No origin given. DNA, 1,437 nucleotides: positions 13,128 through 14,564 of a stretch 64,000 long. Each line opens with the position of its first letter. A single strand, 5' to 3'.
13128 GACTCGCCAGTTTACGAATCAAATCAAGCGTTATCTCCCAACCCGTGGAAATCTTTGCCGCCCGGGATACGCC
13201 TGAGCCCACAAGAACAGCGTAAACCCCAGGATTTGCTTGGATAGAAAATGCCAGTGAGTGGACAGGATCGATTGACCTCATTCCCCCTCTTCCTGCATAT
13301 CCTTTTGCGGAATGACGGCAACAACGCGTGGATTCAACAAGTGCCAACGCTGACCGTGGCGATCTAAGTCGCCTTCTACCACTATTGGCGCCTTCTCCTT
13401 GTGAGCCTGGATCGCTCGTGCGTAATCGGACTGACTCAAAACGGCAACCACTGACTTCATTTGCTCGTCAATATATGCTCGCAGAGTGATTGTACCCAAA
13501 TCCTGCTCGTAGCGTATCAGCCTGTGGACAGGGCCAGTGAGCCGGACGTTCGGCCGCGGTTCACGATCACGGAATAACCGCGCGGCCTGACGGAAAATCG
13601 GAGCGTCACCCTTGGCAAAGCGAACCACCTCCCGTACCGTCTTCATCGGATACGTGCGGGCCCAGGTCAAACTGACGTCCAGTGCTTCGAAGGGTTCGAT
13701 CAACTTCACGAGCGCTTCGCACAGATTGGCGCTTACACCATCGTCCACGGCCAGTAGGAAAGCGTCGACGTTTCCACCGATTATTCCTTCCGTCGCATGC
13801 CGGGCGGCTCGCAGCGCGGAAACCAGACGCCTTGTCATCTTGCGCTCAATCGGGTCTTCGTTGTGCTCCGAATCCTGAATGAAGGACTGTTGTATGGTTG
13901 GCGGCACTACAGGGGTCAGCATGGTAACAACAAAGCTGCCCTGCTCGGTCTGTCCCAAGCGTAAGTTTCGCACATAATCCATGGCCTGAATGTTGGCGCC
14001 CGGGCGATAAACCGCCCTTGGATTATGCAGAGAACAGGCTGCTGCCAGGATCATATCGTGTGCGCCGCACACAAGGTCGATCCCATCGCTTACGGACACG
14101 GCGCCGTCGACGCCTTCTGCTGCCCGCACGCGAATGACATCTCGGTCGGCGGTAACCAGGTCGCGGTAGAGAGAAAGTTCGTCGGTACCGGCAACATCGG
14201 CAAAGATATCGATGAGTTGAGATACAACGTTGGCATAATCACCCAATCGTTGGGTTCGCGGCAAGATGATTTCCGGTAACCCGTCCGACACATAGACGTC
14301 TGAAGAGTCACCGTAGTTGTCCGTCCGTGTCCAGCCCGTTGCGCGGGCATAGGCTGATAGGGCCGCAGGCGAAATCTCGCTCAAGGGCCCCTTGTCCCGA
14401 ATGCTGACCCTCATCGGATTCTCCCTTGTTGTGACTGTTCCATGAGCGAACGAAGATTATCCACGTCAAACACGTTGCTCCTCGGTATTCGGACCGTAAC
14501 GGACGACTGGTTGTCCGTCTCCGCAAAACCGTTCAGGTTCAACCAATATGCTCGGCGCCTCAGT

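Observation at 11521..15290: Four-gene operon ending in a SIR2-family protein that fits no known SIR2 defence architecture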

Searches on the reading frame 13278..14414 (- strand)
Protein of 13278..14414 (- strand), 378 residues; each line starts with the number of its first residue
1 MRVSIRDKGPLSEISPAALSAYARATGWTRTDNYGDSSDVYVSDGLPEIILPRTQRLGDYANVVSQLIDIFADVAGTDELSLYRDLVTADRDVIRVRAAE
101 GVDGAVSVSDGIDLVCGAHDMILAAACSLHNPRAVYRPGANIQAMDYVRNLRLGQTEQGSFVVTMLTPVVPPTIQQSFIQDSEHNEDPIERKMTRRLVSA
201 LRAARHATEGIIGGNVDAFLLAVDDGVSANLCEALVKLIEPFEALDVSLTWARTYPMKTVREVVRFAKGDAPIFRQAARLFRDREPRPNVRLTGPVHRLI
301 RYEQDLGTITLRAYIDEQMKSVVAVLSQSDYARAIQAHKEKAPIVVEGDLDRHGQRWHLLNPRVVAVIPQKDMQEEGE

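Call 5: search_protein_families(library=pfam, proteins=[window:13278-14414:-], max_evalue=0.1)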
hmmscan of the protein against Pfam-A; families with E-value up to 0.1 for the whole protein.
window:13278-14414:- (378 aa): 0 families

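Call 6: search_protein_families(library=padloc, proteins=[window:13278-14414:-], max_evalue=0.1)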
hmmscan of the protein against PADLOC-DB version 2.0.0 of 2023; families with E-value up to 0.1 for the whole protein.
window:13278-14414:- (378 aa): 38 families (the best 25 are shown)
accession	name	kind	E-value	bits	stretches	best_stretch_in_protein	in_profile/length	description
PDLC04298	PDC-M02B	-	1e-122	407.7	1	1-371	1-377/380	-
PDLC04331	PDC-M02B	-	1.8e-76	255.6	1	3-368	8-368/389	-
PDLC04304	PDC-M02B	-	1.8e-75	252.4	1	1-369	1-381/383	-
PDLC04335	PDC-M02B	-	8.6e-68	226.8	1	12-364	4-357/364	-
PDLC04330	PDC-M02B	-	4.3e-61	204.8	1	11-373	9-374/375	-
PDLC04303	PDC-M02B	-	1.5e-58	196.6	1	1-365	1-380/383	-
PDLC04311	PDC-M02B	-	8.6e-55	184.2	1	12-361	6-366/384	-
PDLC04308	PDC-M02B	-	7.9e-54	180.8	1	12-365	14-378/391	-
PDLC04317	PDC-M02B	-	1.7e-53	179.9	1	12-375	13-375/396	-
PDLC04323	PDC-M02B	-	1.1e-50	170.4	1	12-360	11-363/374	-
PDLC04310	PDC-M02B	-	3.7e-50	168.7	1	14-375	6-377/394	-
PDLC04307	PDC-M02B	-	3.1e-42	143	1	14-361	11-361/373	-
PDLC04306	PDC-M02B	-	8.3e-39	131.7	1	103-369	8-274/279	-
PDLC04329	PDC-M02B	-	2.4e-37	126.5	1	12-356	5-362/377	-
PDLC04301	PDC-M02B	-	1.9e-36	123.9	1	11-367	8-376/378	-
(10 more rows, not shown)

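Call 11: search_solved_structures(query=window:13278-14414:-, max_evalue=10)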
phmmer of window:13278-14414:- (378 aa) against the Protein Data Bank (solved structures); distinct sequences matched with E-value up to 10: 0.

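Call 25: find_homologous_proteins(query=window:13278-14414:-, max_evalue=0.001)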
Query window:13278-14414:- (378 aa): 1375 proteins with E <= 0.001 among 8000 candidates; the best 120 are listed.
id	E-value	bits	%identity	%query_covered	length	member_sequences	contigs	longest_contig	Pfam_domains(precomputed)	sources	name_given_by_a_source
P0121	7.3e-247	836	100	100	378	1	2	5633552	-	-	-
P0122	2.7e-198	676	82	100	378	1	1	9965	-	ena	-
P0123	4.0e-198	676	81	100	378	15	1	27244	-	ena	-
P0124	1.3e-197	674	81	100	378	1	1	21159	-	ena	-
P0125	1.4e-192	657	79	100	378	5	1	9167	-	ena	-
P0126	1.5e-192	657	79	100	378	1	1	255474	-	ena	-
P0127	1.4e-190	651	80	100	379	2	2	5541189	-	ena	-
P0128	1.4e-190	651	78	100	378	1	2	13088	-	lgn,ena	-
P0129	6.2e-189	645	80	100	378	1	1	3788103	-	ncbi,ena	-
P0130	1.9e-188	644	77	100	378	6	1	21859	-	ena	-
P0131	5.9e-187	639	78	100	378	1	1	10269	-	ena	-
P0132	1.7e-185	634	75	100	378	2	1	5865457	-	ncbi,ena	-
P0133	1.9e-185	634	78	100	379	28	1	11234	-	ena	-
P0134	3.2e-185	633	77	100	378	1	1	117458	-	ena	-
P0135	1.6e-184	631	76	100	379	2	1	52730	-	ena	-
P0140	9.0e-180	615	76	100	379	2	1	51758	-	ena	-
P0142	1.2e-165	569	71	100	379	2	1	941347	-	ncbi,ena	-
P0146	1.8e-161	555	70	100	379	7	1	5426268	-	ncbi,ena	-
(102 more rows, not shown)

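Call 27: find_related_loci(query=A2, collection=metagenome_contigs, flank=8000)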
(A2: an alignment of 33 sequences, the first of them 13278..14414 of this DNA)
Query A2 (378 aa) in metagenome_contigs; peptide patterns used: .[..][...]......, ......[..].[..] (x = any residue, [..] = any of these).
327 stretches matched a pattern; 139 encode a relative of the query (tblastn E <= 1e-3); the best 80 are kept; 80 distinct loci.
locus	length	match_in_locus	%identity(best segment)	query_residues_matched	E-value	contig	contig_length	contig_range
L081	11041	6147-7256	62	1-368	5e-141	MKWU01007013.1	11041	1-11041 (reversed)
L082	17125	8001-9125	58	1-372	3e-138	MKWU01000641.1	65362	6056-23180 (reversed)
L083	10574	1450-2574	58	1-372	3e-138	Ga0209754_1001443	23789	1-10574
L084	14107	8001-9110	58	1-368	1e-132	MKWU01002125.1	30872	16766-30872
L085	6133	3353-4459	57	1-368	9e-132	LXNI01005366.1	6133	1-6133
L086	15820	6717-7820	59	1-368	4e-126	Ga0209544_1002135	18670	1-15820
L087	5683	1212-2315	52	1-368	6e-120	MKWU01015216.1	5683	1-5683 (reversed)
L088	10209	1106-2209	52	1-368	9e-120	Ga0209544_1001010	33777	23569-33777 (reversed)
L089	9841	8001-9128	54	1-378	6e-118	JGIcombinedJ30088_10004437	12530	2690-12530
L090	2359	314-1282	59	1-323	7e-105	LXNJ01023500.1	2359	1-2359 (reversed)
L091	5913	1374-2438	50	14-365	3e-100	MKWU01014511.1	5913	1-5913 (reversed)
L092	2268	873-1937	50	14-365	8e-105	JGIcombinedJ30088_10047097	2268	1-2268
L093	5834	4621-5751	45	1-372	5e-93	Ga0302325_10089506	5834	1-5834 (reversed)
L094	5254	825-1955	45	1-372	3e-93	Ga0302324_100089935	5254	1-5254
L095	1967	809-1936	45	1-372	7e-98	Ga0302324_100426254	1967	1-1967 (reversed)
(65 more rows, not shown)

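Call 32: find_encoding_contigs(protein=P0129, flank=7000, max_places=2)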
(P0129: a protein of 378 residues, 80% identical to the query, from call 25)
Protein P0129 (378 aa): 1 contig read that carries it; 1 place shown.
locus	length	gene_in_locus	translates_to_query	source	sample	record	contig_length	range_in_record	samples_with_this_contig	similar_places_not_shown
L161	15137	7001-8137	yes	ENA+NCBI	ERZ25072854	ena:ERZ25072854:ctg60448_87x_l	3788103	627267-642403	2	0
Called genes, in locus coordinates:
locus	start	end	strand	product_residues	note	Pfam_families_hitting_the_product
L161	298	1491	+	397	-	PF02463:SMC_N (weak), PF13304:AAA_21, PF13175:AAA_15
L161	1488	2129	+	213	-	PF14103:DUF4276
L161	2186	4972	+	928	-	PF20464:MmeI_N, PF20465:MmeI_hel, PF20473:MmeI_Mtase, PF20466:MmeI_TRD, PF20467:MmeI_C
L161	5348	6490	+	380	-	-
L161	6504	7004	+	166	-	PF14280:DUF4365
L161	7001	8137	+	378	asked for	-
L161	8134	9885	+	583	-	PF13289:SIR2_2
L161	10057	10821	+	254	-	PF08861:DUF1828, PF08862:DUF1829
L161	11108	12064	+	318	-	PF28530:DUF8426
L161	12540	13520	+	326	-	PF14088:DUF4268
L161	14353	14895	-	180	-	-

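Call 33: find_encoding_contigs(protein=P0142, flank=7000, max_places=2)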
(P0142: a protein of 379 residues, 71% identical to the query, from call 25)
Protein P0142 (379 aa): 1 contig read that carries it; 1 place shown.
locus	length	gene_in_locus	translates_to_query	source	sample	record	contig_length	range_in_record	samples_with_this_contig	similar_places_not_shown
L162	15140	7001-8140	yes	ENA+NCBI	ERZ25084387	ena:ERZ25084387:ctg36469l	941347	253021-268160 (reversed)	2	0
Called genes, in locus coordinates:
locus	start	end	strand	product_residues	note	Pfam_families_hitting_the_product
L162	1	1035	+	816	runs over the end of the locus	PF01266:DAO, PF16350:FAO_M, PF01571:GCV_T, PF08669:GCV_T_C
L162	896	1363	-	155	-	-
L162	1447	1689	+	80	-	-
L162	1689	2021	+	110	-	PF02452:PemK_toxin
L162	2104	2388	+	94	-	-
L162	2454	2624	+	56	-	-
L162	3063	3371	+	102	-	PF01909:NTP_transf_2, PF18765:Polbeta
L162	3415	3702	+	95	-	PF01934:HepT-like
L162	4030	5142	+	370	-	PF13784:Fic_N, PF02661:Fic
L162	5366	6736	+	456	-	PF20464:MmeI_N, PF20465:MmeI_hel, PF20473:MmeI_Mtase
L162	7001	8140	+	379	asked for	-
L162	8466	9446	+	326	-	PF14088:DUF4268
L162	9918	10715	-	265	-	PF04055:Radical_SAM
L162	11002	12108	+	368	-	PF01625:PMSR, PF01641:SelR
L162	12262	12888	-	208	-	PF00857:Isochorismatase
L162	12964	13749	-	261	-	PF00588:SpoU_methylase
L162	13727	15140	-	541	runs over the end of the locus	PF00501:AMP-binding, PF13193:AMP-binding_C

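Call 34: find_encoding_contigs(protein=P0146, flank=7000, max_places=2)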
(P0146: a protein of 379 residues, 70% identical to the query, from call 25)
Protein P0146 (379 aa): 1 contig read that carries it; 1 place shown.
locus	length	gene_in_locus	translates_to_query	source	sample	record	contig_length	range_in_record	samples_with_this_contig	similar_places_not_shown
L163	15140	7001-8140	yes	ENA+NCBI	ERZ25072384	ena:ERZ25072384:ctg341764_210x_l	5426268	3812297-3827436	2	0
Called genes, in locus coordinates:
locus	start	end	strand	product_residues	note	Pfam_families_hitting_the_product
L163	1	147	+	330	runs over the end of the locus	-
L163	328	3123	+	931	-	PF20464:MmeI_N, PF20465:MmeI_hel, PF02384:N6_Mtase (faint), PF20473:MmeI_Mtase, PF20466:MmeI_TRD, PF20467:MmeI_C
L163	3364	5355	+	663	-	PF13589:HATPase_c_3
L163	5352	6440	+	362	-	PF00145:DNA_methylase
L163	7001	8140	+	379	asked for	-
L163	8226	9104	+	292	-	PF14267:DUF4357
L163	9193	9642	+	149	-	PF22398:DUF6978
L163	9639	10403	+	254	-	PF08861:DUF1828, PF08862:DUF1829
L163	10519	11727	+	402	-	PF13173:AAA_14, PF13635:DUF4143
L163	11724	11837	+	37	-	-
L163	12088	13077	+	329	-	PF02574:S-methyl_trans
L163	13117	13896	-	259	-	PF22624:AASDHPPT_N, PF01648:ACPS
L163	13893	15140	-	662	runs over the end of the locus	PF00920:ILVD_EDD_N, PF24877:ILV_EDD_C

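Call 36: predict_structure(alignment_id=A2)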
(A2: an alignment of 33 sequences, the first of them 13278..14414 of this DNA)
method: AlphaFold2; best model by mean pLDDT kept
length: 378 residues; sequences in the alignment: 33
mean_pLDDT: 77.1   pTM: 0.63
mean pLDDT of the five models: 77.1, 72.5, 66.6, 63.8, 62.8
residues with pLDDT >= 90: 96; 70-90: 188; 50-70: 55; < 50: 39
segments of 3 or more residues with pLDDT < 50: 1-3, 101-104, 155-160, 166-185, 373-378
pLDDT, mean of each block of 10 residues (from residue 1): 56 77 81 85 85 76 83 79 72 70 58 78 86 73 71 52 48 35 54 85 95 92 92 91 82 65 87 92 76 92 82 90 92 91 90 82 85 43
secondary structure, 60 per line:
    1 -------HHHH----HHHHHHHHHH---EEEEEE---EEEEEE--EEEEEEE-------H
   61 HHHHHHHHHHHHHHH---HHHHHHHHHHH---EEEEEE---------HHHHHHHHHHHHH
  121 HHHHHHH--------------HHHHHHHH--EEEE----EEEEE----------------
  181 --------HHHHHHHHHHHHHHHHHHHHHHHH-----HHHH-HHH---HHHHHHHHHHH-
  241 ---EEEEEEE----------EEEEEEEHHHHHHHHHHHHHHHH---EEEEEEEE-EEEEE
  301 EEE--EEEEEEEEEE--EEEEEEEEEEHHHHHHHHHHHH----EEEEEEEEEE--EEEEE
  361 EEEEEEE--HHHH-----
elements in order: H8-11 H16-25 E29-34 E38-43 E46-52 H60-75 H79-89 E93-98 H108-127 H142-149 E152-155 E160-164 H189-212 H218-221 H229-239 E244-250 E261-267 H268-283 E287-294 E296-303 E306-315 E318-327 H328-339 E344-353 E356-367 H370-373

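Call 39: fold_search(model_id=the predicted structure, library=pdb)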
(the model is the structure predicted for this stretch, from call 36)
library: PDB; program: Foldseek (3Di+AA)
matches with E <= 10: 869; with E <= 0.001: 0
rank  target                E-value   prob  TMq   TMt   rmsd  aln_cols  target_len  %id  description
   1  2hql_F                4.3e-03  1.00  0.15  0.45   5.5        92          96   17  Crystal structure of a small single-stranded DNA binding protein from Mycoplasma pneumoniae (released 2007-05-01)
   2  2hql_A                8.9e-03  1.00  0.18  0.54   4.4        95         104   14  Crystal structure of a small single-stranded DNA binding protein from Mycoplasma pneumoniae (released 2007-05-01)
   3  2hql_C                1.0e-02  1.00  0.16  0.50   6.2        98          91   16  Crystal structure of a small single-stranded DNA binding protein from Mycoplasma pneumoniae (released 2007-05-01)
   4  2hql_B                1.2e-02  1.00  0.17  0.54   5.6       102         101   13  Crystal structure of a small single-stranded DNA binding protein from Mycoplasma pneumoniae (released 2007-05-01)
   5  1gm5_A                1.4e-02  1.00  0.16  0.09   4.3        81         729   11  Structure of RecG bound to three-way DNA junction (released 2001-10-03)
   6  4h02_E                2.1e-02  0.99  0.15  0.13   6.1        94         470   13  Crystal structure of P. falciparum Lysyl-tRNA synthetase (released 2013-05-01)
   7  1k8g_C                2.1e-02  0.99  0.17  0.23  13.8       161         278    7  Crystal Structure of the N-terminal domain of Oxytricha nova telomere end binding protein alpha subunit both uncomplex (released 2001-12-20)
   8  7f6w                  2.2e-02  0.99  0.14  0.11   6.5        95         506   15  Crystal structure of Saccharomyces cerevisiae lysyl-tRNA Synthetase (released 2022-02-16)
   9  3f1z_G                2.6e-02  1.00  0.17  0.46   3.9        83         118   16  Crystal structure of putative nucleic acid-binding lipoprotein (YP_001337197.1) from Klebsiella pneumoniae subsp. pneu (released 2008-11-18)
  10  6hcu_A                2.6e-02  0.99  0.15  0.12   5.6        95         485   13  Crystal Structure of Lysyl-tRNA Synthetase from Plasmodium falciparum bound to a difluoro cyclohexyl chromone ligand (released 2019-04-03)
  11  9mj5_B                3.0e-02  0.99  0.17  0.28   4.6        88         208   14  Catalytic domain of human DNA polymerase alpha in complex with DNA and RPA (released 2025-02-19)
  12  4h02_A                3.4e-02  0.99  0.16  0.13   4.6        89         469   13  Crystal structure of P. falciparum Lysyl-tRNA synthetase (released 2013-05-01)
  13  1ph1_A                3.4e-02  0.98  0.17  0.14  14.5       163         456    7  CRYSTAL STRUCTURE OF THE OXYTRICHA NOVA TELOMERE END-BINDING PROTEIN COMPLEXED WITH NONCOGNATE SSDNA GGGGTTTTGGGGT (released 2003-06-17)
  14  8ylw_D                3.5e-02  0.98  0.14  0.12   5.2        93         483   14  Crystal Structure of Lysyl-tRNA Synthetase from Plasmodium falciparum complexed with Lys-AMS (released 2025-09-10)
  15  4ycv_C                3.5e-02  0.98  0.14  0.12   5.5        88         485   15  Crystal structure of cladosporin in complex with plasmodium lysyl-tRNA synthetase (released 2015-06-24)
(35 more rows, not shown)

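Call 68: search_solved_structures(query=A2, max_evalue=10)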
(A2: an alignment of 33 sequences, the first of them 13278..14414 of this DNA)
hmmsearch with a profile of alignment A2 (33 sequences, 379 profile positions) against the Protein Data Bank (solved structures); distinct sequences matched with E-value up to 10: 2.
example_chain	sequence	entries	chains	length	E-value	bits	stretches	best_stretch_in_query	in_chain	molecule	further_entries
8tn1_A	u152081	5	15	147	0.035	16.1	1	114-237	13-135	De novo designed 4 helix bundles | De novo designed protein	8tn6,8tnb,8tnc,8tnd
2qmw_A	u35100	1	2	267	0.6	12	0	235-276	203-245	Prephenate dehydratase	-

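Call 73: find_encoding_contigs(protein=P0127, flank=5000, max_places=1)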
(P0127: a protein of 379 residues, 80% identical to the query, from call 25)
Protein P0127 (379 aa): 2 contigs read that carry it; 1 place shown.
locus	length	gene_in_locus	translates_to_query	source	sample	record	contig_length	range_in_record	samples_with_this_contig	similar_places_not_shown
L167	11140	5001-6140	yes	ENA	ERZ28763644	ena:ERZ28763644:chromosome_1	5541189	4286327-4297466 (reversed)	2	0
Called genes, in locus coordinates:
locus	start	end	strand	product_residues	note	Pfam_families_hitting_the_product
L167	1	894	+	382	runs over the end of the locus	PF13289:SIR2_2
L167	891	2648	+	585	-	PF01580:FtsK_SpoIIIE (faint), PF01935:DUF87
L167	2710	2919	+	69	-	PF22398:DUF6978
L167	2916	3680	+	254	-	PF08861:DUF1828, PF08862:DUF1829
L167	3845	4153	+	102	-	PF01909:NTP_transf_2, PF18765:Polbeta (weak)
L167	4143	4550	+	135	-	PF01934:HepT-like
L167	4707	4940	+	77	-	PF04255:DUF433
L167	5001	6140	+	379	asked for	-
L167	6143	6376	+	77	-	-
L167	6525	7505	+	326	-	PF14088:DUF4268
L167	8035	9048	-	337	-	PF00665:rve, PF13683:rve_3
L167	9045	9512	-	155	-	PF01527:HTH_Tnp_1 (weak)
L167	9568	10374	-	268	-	PF04055:Radical_SAM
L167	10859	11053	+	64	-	-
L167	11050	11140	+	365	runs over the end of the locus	PF01625:PMSR, PF01641:SelR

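Call 74: find_encoding_contigs(protein=P0123, flank=5000, max_places=1)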
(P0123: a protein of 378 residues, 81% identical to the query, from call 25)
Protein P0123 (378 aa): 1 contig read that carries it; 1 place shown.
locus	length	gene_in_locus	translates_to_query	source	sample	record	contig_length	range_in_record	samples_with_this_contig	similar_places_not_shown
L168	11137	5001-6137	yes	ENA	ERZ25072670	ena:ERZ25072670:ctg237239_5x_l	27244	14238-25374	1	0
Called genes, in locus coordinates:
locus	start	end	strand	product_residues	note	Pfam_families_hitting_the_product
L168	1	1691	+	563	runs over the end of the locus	PF01935:DUF87, PF05872:HerA_C (weak)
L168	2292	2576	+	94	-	-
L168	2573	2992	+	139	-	PF01850:PIN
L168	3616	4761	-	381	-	PF13737:DDE_Tnp_1_5, PF01609:DDE_Tnp_1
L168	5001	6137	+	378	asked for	-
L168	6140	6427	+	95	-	-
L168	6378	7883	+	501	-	PF13289:SIR2_2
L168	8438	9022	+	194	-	-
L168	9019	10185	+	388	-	PF04313:HSDR_N, PF18766:SWI2_SNF2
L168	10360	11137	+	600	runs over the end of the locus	PF18766:SWI2_SNF2, PF22679:T1R_D3-like, PF11867:T1RH-like_C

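Call 75: find_encoding_contigs(protein=P0135, flank=5000, max_places=1)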
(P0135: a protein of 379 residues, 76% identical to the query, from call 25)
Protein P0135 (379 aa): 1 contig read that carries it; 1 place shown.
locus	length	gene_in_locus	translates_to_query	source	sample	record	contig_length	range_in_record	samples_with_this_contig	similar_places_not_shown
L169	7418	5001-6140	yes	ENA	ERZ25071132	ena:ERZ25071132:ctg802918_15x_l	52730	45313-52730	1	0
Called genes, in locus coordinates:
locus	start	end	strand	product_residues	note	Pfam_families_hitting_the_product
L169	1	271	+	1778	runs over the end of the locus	PF25794:SACS (weak)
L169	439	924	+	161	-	PF13384:HTH_23, PF13518:HTH_28, PF13551:HTH_29, PF13565:HTH_32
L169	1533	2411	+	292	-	PF14267:DUF4357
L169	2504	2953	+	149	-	PF22398:DUF6978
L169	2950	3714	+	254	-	PF08861:DUF1828, PF08862:DUF1829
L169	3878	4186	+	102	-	PF01909:NTP_transf_2, PF18765:Polbeta (weak)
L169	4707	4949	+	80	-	PF04255:DUF433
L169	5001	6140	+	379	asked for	-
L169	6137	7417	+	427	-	?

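Call 76: find_encoding_contigs(protein=P0140, flank=5000, max_places=1)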
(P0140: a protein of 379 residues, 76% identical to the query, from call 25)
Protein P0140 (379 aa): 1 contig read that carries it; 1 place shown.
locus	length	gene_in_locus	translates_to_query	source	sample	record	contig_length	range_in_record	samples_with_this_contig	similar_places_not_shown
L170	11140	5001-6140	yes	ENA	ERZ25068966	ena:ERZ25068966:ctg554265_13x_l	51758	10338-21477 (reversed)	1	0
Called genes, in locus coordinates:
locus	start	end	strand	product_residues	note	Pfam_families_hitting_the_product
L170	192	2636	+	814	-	PF01266:DAO, PF16350:FAO_M, PF01571:GCV_T, PF08669:GCV_T_C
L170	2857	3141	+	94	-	-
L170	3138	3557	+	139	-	PF01850:PIN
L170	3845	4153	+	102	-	PF01909:NTP_transf_2, PF18765:Polbeta (weak)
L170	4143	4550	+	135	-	PF01934:HepT-like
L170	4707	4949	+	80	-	PF04255:DUF433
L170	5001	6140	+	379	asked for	-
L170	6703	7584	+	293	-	PF18742:DpnII-MboI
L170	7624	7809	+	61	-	PF14088:DUF4268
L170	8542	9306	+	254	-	PF08861:DUF1828, PF08862:DUF1829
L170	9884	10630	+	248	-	PF13635:DUF4143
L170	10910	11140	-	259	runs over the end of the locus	PF22624:AASDHPPT_N, PF01648:ACPS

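Call 80: search_protein_families(library=ncbifam, proteins=[window:13278-14414:-], max_evalue=0.01)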
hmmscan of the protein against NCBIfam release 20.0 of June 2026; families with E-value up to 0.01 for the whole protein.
window:13278-14414:- (378 aa): 0 families
